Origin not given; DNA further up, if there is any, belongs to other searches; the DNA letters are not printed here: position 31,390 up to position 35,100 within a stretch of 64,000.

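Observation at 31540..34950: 1136-aa secreted repeat protein translationally coupled to motB: candidate undescribed periplasmic stator scaffold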

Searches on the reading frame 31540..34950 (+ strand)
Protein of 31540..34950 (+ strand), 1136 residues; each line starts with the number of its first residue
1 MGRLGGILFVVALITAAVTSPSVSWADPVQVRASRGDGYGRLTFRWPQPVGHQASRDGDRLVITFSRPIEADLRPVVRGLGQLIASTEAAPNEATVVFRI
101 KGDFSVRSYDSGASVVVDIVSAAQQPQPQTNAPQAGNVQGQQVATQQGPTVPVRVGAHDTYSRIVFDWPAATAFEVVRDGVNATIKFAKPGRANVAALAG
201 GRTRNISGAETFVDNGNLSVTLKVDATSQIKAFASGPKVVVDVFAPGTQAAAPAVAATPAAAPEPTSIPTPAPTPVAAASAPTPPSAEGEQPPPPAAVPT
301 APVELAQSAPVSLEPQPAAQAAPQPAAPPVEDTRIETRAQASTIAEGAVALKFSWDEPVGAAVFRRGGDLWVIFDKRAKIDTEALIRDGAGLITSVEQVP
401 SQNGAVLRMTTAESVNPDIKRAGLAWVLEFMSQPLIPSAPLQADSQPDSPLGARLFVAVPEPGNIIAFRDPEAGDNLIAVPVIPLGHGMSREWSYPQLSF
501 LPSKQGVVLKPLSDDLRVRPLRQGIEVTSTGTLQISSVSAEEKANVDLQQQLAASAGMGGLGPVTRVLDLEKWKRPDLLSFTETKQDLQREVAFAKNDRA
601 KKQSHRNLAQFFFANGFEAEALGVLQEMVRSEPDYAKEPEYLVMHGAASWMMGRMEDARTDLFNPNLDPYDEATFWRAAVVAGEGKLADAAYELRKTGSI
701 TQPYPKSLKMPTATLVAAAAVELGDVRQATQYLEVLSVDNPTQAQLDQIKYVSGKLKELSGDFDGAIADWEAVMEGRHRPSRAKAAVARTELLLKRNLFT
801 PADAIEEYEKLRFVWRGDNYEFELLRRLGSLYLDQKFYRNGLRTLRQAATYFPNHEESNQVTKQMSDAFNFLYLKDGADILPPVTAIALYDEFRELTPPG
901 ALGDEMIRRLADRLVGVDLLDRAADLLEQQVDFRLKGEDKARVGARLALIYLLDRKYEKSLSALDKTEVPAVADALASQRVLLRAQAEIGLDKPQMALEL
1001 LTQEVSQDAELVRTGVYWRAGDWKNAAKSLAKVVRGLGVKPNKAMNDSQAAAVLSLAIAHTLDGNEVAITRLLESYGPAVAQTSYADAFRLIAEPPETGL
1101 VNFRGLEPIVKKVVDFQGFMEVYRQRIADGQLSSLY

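Call 5: search_protein_families(library=pfam, proteins=[window:31540-34950:+], max_evalue=0.01)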
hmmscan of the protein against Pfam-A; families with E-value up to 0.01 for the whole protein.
window:31540-34950:+ (1136 aa): 0 families

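Call 6: search_protein_families(library=ncbifam, proteins=[window:31540-34950:+], max_evalue=0.01)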
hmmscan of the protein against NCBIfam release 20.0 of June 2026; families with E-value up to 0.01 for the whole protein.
window:31540-34950:+ (1136 aa): 4 families
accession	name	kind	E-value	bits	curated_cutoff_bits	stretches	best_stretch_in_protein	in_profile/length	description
TIGR02795.1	tol_pal_ybgF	equivalog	8.1e-09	36.1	90.1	1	669-744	37-110/119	tol-pal system protein YbgF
NF052312.1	T9SS_PorW_SprE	equivalog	5.2e-06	25.4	250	1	666-856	136-324/716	type IX secretion system periplasmic lipoprotein PorW/SprE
NF052415.1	T3SS_chap_SctY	equivalog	5.6e-06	26.8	70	0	598-660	36-98/106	type III secretion apparatus assembly chaperone SctY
NF040959.1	MamA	equivalog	5.3e-05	22.8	200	0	593-658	28-90/204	magnetosome protein MamA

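Call 7: find_homologous_proteins(query=window:31540-34947:+, max_evalue=0.001)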
Query window:31540-34947:+ (1136 aa): 279 proteins with E <= 0.001 among 8000 candidates; the best 120 are listed.
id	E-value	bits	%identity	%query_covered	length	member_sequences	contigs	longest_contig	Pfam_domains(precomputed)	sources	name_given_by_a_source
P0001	0.0e+0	2506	100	100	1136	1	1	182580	-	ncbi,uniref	ncbi:tetratricopeptide repeat protein [Magnetovibrio sp.]|uniref:tetratricopeptide repeat protein n=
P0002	0.0e+0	2084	84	100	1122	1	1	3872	-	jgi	-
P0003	0.0e+0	2084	83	100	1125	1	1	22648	-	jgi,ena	-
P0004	0.0e+0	2075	82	100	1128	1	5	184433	-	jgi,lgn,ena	-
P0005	0.0e+0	2068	84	100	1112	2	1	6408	-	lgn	-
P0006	0.0e+0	2064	83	100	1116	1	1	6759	-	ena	-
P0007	0.0e+0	2060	84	100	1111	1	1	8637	-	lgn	-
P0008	0.0e+0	2060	83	100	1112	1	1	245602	-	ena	-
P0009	0.0e+0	2059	83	98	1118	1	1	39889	-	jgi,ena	-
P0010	0.0e+0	2059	82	100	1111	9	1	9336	-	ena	-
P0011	0.0e+0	1969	77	100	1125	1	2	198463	-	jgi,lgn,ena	-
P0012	0.0e+0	1853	75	100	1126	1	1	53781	-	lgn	-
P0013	0.0e+0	1851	75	99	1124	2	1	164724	-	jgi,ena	-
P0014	0.0e+0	1842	73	100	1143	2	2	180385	-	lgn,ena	-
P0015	0.0e+0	1819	71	100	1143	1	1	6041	-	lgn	-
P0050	0.0e+0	1017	45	98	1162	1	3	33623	PF24837.2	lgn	-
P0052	0.0e+0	1014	47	99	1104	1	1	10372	PF24837.2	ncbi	-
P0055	4.4e-296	1003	44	98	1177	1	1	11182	PF14559.13,PF24837.2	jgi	jgi:tetratricopeptide (TPR) repeat protein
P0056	1.7e-295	1001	46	99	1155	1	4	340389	PF06287.18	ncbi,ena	-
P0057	1.1e-294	998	44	100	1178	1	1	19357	PF24837.2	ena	-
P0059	2.8e-292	991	42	99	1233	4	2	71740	PF14559.13,PF24837.2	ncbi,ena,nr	ncbi:MAG: tetratricopeptide repeat protein [Rhodospirillales bacterium]|nr:tetratricopeptide repeat 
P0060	1.0e-291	989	45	98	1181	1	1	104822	PF14559.13,PF24837.2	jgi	jgi:tetratricopeptide (TPR) repeat protein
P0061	1.4e-290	985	45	100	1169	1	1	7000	PF24837.2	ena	-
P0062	5.8e-290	983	44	100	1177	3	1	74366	PF24837.2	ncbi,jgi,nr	ncbi:MAG: tetratricopeptide repeat protein [Rhodospirillales bacterium]|jgi:hypothetical protein|nr:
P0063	1.3e-289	982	46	97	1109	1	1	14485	PF24837.2,PF07719.24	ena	-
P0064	1.3e-288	978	45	99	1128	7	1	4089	PF24837.2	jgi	jgi:tetratricopeptide (TPR) repeat protein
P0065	1.5e-288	978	50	69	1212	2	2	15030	PF06287.18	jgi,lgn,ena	-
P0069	4.1e-288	977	44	98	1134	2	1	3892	PF24837.2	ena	-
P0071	1.0e-287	975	44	98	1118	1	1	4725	PF24837.2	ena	-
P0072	2.0e-287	974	44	98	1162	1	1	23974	PF24837.2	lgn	-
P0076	4.1e-286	970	44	98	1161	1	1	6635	PF24837.2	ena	-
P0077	6.2e-285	966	43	99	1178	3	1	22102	PF14559.13,PF24837.2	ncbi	-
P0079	1.7e-284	965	44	98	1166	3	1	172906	PF24837.2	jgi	-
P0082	2.0e-283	961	45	98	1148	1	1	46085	PF14559.13,PF24837.2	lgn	-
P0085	2.2e-280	951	43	99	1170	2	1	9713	PF14559.13,PF24837.2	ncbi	-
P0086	2.0e-279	948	42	98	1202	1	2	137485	PF14559.13,PF24837.2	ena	-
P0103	1.3e-267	909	43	100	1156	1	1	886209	PF13432.13,PF24837.2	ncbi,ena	-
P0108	8.1e-266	903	47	69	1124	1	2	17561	PF13432.13,PF24837.2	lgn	-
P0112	5.6e-260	884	45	88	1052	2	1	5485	PF24837.2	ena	-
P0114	2.0e-259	882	44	75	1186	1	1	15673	PF24837.2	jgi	jgi:hypothetical protein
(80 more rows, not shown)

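Call 8: search_solved_structures(query=window:31540-34947:+, max_evalue=1, show_alignments=2)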
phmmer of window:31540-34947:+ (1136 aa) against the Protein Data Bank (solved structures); distinct sequences matched with E-value up to 1: 1.
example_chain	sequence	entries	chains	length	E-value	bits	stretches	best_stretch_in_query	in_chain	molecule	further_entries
1oqy_A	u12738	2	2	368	0.54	11.1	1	246-321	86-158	UV excision repair protein RAD23 homolog A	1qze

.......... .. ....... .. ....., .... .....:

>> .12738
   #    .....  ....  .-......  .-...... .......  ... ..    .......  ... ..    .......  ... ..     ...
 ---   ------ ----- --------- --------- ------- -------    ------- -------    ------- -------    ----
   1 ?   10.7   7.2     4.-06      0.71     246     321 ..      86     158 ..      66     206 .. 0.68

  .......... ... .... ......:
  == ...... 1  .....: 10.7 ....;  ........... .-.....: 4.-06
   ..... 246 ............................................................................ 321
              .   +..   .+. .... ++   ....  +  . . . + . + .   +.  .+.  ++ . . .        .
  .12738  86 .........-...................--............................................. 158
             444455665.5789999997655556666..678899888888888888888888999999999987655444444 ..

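Call 9: search_protein_families(library=pfam, proteins=[P0050, P0056, P0059, P0065, P0103], max_evalue=0.01)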
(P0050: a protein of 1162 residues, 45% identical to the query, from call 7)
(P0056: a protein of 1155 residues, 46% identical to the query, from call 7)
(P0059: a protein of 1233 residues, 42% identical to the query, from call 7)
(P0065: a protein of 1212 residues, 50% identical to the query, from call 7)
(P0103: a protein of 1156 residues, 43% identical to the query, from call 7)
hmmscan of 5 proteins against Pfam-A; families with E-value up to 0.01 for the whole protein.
P0050 (1162 aa): 2 families
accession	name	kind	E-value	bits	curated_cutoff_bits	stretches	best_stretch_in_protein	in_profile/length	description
PF24837.1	AMIN-like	-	1.9e-06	28.4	27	1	167-193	5-34/129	AMIN-like domain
PF14559.12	TPR_19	-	5.3e-06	27.1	25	0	616-662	22-65/68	Tetratricopeptide repeat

P0056 (1155 aa): 2 families
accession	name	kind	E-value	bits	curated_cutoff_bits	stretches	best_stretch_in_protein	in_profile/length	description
PF24837.1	AMIN-like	-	7.4e-05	23.3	27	0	150-167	4-21/129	AMIN-like domain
PF07719.23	TPR_2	-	0.0024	18.3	27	0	843-871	3-31/34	Tetratricopeptide repeat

P0059 (1233 aa): 5 families
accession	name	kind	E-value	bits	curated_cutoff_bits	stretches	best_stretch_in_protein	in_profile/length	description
PF14559.12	TPR_19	-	6.9e-07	29.9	25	0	659-701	25-64/68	Tetratricopeptide repeat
PF24837.1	AMIN-like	-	3.3e-06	27.6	27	0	172-197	5-33/129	AMIN-like domain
PF13428.12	TPR_14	-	0.0017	19.3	23.5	0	880-915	2-37/44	Tetratricopeptide repeat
PF13176.12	TPR_7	-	0.0077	16.7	27.9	0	882-905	2-27/36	Tetratricopeptide repeat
PF12895.13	ANAPC3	-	0.009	16.7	27.2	0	705-755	8-50/82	Anaphase-promoting complex, cyclosome, subunit 3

P0065 (1212 aa): 3 families
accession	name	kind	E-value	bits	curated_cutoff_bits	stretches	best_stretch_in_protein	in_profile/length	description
PF12895.13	ANAPC3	-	0.00014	22.5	27.2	0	1004-1060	29-81/82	Anaphase-promoting complex, cyclosome, subunit 3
PF09613.16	HrpB1_HrpK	-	0.00059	19.9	29.3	1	773-845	17-86/126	Bacterial type III secretion protein (HrpB1_HrpK)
PF24837.1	AMIN-like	-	0.0024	18.4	27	0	157-182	5-33/129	AMIN-like domain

P0103 (1156 aa): 5 families
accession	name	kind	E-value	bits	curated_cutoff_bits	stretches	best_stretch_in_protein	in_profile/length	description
PF13432.12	TPR_16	-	1.4e-09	38.7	32.7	1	771-820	1-48/65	Tetratricopeptide repeat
PF24837.1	AMIN-like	-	3.1e-06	27.7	27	0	151-184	4-40/129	AMIN-like domain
PF07719.23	TPR_2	-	0.0019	18.6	27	0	768-794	2-28/34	Tetratricopeptide repeat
PF25064.1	ARM_TT21_5th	-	0.0022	18.7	27.8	0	739-808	44-113/117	TT21 fifth ARM repeats domain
PF12895.13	ANAPC3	-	0.0064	17.2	27.2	0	1001-1052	26-81/82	Anaphase-promoting complex, cyclosome, subunit 3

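Call 18: find_related_loci(query=A1, collection=genome_contigs, flank=10000)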
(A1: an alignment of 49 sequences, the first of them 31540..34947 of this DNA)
Query A1 (1136 aa) in genome_contigs; peptide patterns used: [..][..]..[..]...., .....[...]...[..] (x = any residue, [..] = any of these).
600 stretches matched a pattern (row limit reached: there are more); 570 encode a relative of the query (tblastn E <= 1e-3); the best 80 are kept; 80 distinct loci.
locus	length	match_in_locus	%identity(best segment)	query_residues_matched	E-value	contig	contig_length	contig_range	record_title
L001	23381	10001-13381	71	1-1136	0e+0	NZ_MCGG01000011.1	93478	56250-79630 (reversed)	Magnetovibrio blakemorei strain MV-1 Q19, whole genome shotgun sequence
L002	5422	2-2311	76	367-1136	0e+0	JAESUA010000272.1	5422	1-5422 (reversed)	MAG: Magnetovibrio sp. isolate NORP328 CoAssembly_2663446, whole genome shotgun sequence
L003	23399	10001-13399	49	26-1136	0e+0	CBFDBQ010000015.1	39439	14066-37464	MAG TPA_asm: uncultured Thalassospiraceae bacterium isolate SRR26215676_concoct_119 genome assembly, contig: ERZ25073495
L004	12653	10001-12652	60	21-934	0e+0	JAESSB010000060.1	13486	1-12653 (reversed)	MAG: Magnetovibrio sp. isolate NORP274 Contig_source1382A_9064, whole genome shotgun sequence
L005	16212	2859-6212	49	23-1136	0e+0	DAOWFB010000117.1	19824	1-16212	MAG TPA_asm: Thalassospiraceae bacterium isolate CSMAG_1954 CSMAG_1954_k141_5704107_length_19824_cov_12.8635, whole geno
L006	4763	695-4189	46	1-1136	0e+0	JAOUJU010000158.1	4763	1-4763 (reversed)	MAG: Rhodospirillaceae bacterium isolate 8_1_Jan_SF_Bin18 8_1_Jan_SF_Bin18_scaffold_12892_c1, whole genome shotgun seque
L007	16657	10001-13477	45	7-1135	0e+0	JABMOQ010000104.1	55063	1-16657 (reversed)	MAG: Rhodospirillaceae bacterium isolate bin.380 k141_2378335, whole genome shotgun sequence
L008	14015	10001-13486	44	7-1135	0e+0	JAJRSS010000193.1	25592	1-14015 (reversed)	MAG: Alphaproteobacteria bacterium isolate Dive96_bin1.131 k141_2994157, whole genome shotgun sequence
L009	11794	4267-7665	46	8-1135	0e+0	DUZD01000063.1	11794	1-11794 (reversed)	MAG TPA_asm: Rhodospirillaceae bacterium isolate MAG_05422_2-02_14 Ga0066829_10000822, whole genome shotgun sequence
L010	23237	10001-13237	59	26-1136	0e+0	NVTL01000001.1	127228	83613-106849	MAG: Rhodospirillaceae bacterium isolate NORP116 Contig_source1383C_393, whole genome shotgun sequence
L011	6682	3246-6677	44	22-1135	0e+0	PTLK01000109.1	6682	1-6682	MAG: Alphaproteobacteria bacterium MarineAlpha3_Bin3 CFH04_109, whole genome shotgun sequence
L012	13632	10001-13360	46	22-1135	0e+0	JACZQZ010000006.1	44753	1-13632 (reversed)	MAG: Proteobacteria bacterium isolate B18D1T1 B18D1T1_NODE72, whole genome shotgun sequence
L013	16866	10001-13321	47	26-1127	0e+0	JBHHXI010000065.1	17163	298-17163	MAG: Rhodospirillales bacterium isolate D_2_bin.24 NODE_1144_length_17163_cov_9.594400, whole genome shotgun sequence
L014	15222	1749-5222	44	22-1135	0e+0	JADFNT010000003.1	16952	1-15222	MAG: Proteobacteria bacterium isolate B64T3L14 B64T3L14_NODE2128, whole genome shotgun sequence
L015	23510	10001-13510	43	26-1135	0e+0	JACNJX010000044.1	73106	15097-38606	MAG: Alphaproteobacteria bacterium isolate NIOZ-UU45 NIOZ-UU_NODE_298_length_73106_cov_9.62804, whole genome shotgun seq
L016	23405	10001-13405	44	26-1136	0e+0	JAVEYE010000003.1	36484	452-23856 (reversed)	MAG: Rhodospirillales bacterium isolate BF4_22 NODE_3290_length_36484_cov_5.214182_Biofilm4, whole genome shotgun sequen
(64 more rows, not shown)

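Call 21: search_dna_similar(query=window:31540-34947:+, collection=plasmids, mode=protein, max_evalue=0.001, max_rows=30)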
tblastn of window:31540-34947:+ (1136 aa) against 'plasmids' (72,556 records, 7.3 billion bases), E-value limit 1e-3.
Records with a match: 11; places in all: 11; records where one place covers at least 80% of the query: 0.
Best place of each record, by identity: <60% 11.
By first word of the organism name: Azospirillum 9; Sphingobium 1; Erythrobacter 1.
By predicted mobility (MOB-suite, as given by PLSDB): non-mobilizable 8; mobilizable 2; conjugative 1.
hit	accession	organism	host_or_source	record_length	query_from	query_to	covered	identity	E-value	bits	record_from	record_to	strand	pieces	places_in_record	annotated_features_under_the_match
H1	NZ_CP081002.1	Sphingobium sp. V4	cell culture,soil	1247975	601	1098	44%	27.7%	9e-24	117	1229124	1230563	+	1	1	record has no annotation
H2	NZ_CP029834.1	Azospirillum ramasamyi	single cell,Cow dung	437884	567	1099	47%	25.5%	2e-8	66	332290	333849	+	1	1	hypothetical protein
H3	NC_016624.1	Azospirillum lipoferum 4B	-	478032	568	1042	42%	27.1%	1e-10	74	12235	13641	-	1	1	hypothetical protein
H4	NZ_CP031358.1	Erythrobacter aureus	marine sediment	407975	605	1095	43%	25.8%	8e-18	97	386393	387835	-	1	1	hypothetical protein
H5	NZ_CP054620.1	Azospirillum oryzae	cell culture,soil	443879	568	1032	41%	27.1%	1e-6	61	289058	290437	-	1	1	hypothetical protein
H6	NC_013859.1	Azospirillum sp. B510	-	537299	567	1026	40%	27.0%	5e-7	62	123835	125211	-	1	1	hypothetical protein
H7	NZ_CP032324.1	Azospirillum argentinense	soil sample,Agricultural field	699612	733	1097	32%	27.5%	2e-5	57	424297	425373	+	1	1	hypothetical protein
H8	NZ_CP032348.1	Azospirillum brasilense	soil sample,Agricultural field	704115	733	1097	32%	27.1%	1e-5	58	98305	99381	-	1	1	hypothetical protein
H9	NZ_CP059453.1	Azospirillum brasilense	Prokaryotes,soil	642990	733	1097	32%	26.8%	3e-7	63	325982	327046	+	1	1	tetratricopeptide repeat protein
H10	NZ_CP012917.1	Azospirillum brasilense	Digitaria eriantha,microbe,root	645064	733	1095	32%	26.9%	2e-5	57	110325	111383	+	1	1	hypothetical protein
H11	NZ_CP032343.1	Azospirillum brasilense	soil sample,Agricultural field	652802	733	1095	32%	26.9%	2e-5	57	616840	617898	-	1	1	hypothetical protein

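Call 22: get_annotated_region(hit=H4, flank=9000)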
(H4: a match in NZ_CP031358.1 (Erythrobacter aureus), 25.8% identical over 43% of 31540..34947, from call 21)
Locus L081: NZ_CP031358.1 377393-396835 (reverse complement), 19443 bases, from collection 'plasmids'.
description: Erythrobacter aureus strain YH-07 plasmid unnamed, complete sequence
organism: Erythrobacter aureus (NCBI taxid 2182384)
taxonomy: Bacteria; Pseudomonadota; Alphaproteobacteria; Sphingomonadales; Erythrobacteraceae; Erythrobacter; Erythrobacter aureus
host: -; source: marine sediment; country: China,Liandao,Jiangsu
typing (MOB-suite, as given by PLSDB): non-mobilizable
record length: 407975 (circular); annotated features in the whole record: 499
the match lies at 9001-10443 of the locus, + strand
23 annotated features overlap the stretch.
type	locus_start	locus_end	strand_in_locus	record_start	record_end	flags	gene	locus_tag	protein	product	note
CDS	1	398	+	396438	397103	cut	-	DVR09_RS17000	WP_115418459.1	flagellar hook assembly protein FlgD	-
CDS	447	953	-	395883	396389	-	-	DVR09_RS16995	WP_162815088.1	hypothetical protein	-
CDS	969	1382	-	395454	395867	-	-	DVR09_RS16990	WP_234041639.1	hypothetical protein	-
CDS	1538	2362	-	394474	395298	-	-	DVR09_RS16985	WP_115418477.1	flagellin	-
CDS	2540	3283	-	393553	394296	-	flgH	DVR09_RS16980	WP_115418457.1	flagellar basal body L-ring protein FlgH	GO:0071973 - bacterial-type flagellum-dependent cell motility [Evidence IEA]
CDS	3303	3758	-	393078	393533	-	flgA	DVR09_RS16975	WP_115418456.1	flagellar basal body P-ring formation chaperone FlgA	GO:0001539 - cilium or flagellum-dependent cell motility [Evidence IEA]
CDS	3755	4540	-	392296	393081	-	flgG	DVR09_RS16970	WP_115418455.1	flagellar basal-body rod protein FlgG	GO:0071973 - bacterial-type flagellum-dependent cell motility [Evidence IEA]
CDS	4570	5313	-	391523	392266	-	-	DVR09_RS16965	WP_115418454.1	flagellar hook basal-body protein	-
CDS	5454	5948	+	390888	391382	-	-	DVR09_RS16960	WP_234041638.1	flagellar basal body-associated FliL family protein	GO:0071973 - bacterial-type flagellum-dependent cell motility [Evidence IEA]; GO:0006935 - chemotaxis [Evidence IEA]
CDS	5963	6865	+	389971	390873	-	fliM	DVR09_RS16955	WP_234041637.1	flagellar motor switch protein FliM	GO:0001539 - cilium or flagellum-dependent cell motility [Evidence IEA]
CDS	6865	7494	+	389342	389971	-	-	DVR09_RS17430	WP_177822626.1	DUF6468 domain-containing protein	-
CDS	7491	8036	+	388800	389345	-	-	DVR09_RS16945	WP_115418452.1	hypothetical protein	-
CDS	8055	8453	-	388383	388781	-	-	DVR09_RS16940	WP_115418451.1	flagellar basal body-associated FliL family protein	-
CDS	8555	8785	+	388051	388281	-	-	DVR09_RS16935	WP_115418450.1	hypothetical protein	-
CDS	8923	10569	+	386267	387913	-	-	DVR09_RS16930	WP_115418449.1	hypothetical protein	-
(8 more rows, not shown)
